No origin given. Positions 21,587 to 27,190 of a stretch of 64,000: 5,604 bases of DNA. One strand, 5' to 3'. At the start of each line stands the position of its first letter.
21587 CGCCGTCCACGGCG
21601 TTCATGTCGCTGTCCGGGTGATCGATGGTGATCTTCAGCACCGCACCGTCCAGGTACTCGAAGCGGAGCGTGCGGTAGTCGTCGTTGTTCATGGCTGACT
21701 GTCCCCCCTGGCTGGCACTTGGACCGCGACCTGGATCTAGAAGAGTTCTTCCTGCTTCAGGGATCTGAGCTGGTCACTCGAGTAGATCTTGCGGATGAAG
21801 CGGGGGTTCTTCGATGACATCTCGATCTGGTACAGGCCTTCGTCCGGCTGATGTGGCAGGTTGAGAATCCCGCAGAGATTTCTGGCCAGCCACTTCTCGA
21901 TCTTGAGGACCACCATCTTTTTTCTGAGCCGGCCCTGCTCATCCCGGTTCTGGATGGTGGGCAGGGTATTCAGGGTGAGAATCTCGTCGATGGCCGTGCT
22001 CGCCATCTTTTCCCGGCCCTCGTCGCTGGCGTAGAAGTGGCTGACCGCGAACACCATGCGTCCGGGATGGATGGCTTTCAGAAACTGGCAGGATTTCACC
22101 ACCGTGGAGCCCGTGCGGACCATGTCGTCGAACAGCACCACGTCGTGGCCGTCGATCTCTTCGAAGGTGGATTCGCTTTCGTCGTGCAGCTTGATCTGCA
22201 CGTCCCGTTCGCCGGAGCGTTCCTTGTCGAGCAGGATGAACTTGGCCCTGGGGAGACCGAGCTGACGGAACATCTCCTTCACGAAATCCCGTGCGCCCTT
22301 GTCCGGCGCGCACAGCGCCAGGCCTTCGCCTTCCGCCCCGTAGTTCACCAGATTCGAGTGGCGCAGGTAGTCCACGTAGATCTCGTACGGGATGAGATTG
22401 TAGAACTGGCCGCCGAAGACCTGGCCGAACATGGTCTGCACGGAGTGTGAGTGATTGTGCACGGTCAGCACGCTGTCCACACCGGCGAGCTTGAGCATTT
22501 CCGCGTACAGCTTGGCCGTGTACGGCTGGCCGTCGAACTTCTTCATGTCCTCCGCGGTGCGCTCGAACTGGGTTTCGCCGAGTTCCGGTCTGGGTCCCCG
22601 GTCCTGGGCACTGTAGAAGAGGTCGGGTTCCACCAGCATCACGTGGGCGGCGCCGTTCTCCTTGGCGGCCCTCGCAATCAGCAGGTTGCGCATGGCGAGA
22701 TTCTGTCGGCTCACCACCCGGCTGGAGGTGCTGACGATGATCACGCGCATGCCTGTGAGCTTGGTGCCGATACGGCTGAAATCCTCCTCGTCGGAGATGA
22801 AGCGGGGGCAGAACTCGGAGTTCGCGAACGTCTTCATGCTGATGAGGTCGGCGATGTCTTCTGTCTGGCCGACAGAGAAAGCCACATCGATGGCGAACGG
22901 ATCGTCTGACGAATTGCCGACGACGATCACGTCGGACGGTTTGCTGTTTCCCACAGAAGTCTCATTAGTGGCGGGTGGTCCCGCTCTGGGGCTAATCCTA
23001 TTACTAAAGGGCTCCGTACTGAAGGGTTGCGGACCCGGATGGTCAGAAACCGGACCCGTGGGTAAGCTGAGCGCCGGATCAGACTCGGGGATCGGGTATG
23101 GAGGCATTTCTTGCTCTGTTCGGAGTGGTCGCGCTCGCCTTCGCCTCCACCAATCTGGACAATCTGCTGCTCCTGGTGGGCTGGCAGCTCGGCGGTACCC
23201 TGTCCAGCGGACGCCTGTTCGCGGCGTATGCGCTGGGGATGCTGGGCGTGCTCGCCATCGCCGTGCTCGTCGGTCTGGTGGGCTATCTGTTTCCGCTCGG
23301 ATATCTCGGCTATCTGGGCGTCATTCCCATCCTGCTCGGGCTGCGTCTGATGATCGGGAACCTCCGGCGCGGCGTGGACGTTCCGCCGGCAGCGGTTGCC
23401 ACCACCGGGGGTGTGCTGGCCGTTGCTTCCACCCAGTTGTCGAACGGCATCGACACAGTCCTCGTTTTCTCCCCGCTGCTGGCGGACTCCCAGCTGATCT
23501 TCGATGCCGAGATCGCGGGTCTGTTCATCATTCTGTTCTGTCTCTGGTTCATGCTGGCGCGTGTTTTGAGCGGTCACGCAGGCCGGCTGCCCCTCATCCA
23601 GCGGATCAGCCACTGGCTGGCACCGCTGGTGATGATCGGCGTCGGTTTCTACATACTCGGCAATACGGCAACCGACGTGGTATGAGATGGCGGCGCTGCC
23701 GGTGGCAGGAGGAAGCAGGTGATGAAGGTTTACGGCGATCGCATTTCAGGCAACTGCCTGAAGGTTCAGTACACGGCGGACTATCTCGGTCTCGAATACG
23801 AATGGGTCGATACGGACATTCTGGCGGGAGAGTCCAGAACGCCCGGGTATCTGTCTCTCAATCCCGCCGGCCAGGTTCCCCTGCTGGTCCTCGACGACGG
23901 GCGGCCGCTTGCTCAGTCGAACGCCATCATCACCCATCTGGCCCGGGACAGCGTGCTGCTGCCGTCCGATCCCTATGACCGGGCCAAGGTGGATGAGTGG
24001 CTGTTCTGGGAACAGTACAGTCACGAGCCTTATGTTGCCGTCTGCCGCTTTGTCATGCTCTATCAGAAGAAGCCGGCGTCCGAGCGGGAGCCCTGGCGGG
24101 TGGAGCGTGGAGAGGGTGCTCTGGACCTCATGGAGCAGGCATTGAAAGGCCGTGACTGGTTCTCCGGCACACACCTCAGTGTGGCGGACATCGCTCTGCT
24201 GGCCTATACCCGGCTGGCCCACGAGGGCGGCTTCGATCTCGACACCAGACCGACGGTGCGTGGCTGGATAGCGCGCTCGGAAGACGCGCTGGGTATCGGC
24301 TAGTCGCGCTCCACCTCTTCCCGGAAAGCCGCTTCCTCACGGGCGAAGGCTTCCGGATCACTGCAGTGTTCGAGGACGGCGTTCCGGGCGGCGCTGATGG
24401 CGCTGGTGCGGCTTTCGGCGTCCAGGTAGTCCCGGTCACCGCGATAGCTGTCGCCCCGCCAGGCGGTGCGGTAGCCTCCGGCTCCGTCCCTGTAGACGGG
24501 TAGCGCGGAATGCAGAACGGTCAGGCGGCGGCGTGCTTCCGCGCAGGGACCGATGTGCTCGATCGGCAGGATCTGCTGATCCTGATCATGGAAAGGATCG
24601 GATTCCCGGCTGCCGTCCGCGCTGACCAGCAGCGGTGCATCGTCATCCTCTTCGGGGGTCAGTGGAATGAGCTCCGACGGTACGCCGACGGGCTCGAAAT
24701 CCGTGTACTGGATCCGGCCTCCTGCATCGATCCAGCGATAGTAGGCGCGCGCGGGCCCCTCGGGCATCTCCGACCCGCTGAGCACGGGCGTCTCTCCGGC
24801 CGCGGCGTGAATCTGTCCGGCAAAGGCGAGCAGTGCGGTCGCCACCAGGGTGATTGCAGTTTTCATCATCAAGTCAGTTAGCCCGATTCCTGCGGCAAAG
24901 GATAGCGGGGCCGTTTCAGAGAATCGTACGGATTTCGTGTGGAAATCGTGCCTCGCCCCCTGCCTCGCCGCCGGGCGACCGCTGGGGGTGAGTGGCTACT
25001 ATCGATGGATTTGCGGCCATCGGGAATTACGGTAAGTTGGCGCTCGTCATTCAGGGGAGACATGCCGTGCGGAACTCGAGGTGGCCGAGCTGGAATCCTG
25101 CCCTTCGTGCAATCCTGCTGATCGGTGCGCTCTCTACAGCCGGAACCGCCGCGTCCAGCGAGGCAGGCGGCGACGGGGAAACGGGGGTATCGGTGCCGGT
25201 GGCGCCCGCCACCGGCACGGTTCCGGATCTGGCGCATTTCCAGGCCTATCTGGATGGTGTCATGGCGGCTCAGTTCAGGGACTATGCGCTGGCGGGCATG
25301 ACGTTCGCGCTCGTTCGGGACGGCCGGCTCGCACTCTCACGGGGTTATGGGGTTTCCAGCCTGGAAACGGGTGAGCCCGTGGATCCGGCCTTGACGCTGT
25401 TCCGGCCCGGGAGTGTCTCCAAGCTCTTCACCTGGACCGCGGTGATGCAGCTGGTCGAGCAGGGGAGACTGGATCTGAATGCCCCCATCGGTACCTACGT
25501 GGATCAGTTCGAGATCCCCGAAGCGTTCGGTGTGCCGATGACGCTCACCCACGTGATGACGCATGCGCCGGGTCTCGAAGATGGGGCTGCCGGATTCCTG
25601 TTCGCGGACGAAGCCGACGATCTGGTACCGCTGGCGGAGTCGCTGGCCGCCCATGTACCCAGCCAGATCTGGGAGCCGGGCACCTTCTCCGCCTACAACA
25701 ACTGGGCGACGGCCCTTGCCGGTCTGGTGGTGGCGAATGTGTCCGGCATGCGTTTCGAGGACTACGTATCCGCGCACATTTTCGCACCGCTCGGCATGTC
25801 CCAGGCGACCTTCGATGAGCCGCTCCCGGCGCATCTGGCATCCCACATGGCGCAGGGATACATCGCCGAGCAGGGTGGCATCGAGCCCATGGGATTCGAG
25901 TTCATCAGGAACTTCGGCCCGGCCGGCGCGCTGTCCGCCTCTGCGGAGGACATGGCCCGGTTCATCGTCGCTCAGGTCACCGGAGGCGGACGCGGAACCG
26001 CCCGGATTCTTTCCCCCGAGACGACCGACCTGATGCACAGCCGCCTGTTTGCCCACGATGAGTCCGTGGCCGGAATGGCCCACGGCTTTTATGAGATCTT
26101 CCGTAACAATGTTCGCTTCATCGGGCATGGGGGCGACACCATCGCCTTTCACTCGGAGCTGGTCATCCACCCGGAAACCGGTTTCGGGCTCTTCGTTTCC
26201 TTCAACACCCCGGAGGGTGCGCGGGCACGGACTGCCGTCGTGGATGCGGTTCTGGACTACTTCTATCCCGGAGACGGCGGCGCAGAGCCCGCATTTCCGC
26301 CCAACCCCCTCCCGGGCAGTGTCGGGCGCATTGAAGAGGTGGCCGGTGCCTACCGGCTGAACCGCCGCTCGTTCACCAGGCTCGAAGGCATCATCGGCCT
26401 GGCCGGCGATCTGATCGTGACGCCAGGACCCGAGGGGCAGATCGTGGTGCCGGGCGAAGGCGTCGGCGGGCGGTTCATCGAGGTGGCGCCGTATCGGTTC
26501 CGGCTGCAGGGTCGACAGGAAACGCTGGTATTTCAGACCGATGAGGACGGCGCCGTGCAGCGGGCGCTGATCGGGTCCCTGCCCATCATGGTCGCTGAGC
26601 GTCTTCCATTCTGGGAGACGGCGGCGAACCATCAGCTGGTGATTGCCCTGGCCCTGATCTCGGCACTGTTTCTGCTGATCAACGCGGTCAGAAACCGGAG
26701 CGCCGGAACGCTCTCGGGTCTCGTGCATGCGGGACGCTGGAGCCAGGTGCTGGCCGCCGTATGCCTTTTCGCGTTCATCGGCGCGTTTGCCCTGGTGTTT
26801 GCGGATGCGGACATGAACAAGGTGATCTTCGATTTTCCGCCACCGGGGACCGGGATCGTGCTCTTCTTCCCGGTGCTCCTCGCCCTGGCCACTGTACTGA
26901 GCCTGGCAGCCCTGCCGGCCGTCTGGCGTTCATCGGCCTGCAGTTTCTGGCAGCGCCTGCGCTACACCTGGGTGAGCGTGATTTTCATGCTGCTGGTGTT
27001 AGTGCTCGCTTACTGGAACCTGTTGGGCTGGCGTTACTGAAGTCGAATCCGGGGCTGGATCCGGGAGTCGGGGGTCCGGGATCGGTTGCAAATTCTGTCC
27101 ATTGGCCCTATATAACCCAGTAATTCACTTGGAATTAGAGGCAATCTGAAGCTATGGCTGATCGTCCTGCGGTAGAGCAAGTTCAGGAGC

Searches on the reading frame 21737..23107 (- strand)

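Call 10: search_protein_families(library=pfam, proteins=[window:21737-23107:-], max_evalue=0.001)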
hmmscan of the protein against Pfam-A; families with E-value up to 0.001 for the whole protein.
window:21737-23107:- (456 aa): 2 families
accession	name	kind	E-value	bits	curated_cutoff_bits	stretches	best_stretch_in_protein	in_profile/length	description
PF00156.33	Pribosyltran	-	3.6e-12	46.3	26.3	1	256-372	25-139/158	Phosphoribosyl transferase domain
PF13793.12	Pribosyltran_N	-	6.2e-08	32.9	25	1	100-172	28-98/117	N-terminal domain of ribose phosphate pyrophosphokinase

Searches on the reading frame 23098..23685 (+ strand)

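Call 10: search_protein_families(library=pfam, proteins=[window:23098-23685:+], max_evalue=0.001)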
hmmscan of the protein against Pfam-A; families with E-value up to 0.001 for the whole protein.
window:23098-23685:+ (195 aa): 1 family
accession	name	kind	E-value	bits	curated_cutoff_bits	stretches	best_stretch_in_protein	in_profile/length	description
PF03596.19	Cad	-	0.00088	19.7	26.2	0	17-190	3-183/192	Cadmium resistance transporter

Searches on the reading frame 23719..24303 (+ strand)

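Call 10: search_protein_families(library=pfam, proteins=[window:23719-24303:+], max_evalue=0.001)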
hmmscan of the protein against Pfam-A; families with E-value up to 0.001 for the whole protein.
window:23719-24303:+ (194 aa): 6 families
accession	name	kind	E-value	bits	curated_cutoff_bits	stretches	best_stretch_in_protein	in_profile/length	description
PF02798.26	GST_N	-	4.1e-13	49.9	20.9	1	2-76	3-76/76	Glutathione S-transferase, N-terminal domain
PF13409.12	GST_N_2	-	9e-13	49.1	25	1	10-76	2-69/70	Glutathione S-transferase, N-terminal domain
PF13417.12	GST_N_3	-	2.4e-11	44.2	22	1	5-76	2-69/75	Glutathione S-transferase, N-terminal domain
PF13410.11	GST_C_2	-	5e-07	30.1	24.9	1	129-186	9-69/69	Glutathione S-transferase, C-terminal domain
PF00043.30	GST_C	-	3.4e-05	24.4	20.7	1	133-186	33-88/93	Glutathione S-transferase, C-terminal domain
PF14497.11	GST_C_3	-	0.00011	22.8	21.6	1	113-165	10-67/104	Glutathione S-transferase, C-terminal domain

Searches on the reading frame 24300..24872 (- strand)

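Call 10: search_protein_families(library=pfam, proteins=[window:24300-24872:-], max_evalue=0.001)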
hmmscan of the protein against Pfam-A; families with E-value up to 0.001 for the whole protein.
window:24300-24872:- (190 aa): 1 family
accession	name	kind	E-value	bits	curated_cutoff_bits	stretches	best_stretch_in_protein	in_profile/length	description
PF13511.11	DUF4124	-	0.00077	20.1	22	1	42-80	12-51/56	Domain of unknown function (DUF4124)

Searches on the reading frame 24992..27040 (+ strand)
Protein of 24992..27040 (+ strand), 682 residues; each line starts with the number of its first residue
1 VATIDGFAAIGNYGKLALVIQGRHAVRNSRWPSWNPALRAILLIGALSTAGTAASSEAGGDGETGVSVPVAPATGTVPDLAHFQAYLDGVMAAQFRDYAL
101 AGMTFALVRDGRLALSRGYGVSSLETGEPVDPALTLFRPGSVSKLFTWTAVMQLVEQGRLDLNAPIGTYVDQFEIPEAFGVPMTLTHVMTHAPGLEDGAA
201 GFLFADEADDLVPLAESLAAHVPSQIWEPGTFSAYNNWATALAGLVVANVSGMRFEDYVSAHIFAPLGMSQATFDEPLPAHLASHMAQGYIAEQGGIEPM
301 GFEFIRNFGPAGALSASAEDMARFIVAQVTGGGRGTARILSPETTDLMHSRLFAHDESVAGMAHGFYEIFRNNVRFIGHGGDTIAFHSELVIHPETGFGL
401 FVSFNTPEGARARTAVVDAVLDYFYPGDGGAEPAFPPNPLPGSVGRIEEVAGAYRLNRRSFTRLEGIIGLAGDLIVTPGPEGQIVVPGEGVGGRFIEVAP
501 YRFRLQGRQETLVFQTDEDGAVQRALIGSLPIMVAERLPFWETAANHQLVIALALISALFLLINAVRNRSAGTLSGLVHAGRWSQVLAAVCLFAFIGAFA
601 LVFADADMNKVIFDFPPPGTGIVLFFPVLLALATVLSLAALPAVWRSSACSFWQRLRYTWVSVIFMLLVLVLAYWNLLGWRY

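Call 10: search_protein_families(library=pfam, proteins=[window:24992-27040:+], max_evalue=0.001)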
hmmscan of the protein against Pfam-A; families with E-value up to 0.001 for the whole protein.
window:24992-27040:+ (682 aa): 1 family
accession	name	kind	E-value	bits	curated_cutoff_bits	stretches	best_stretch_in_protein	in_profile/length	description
PF00144.29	Beta-lactamase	-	7.4e-58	196.7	27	1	92-414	6-318/329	Beta-lactamase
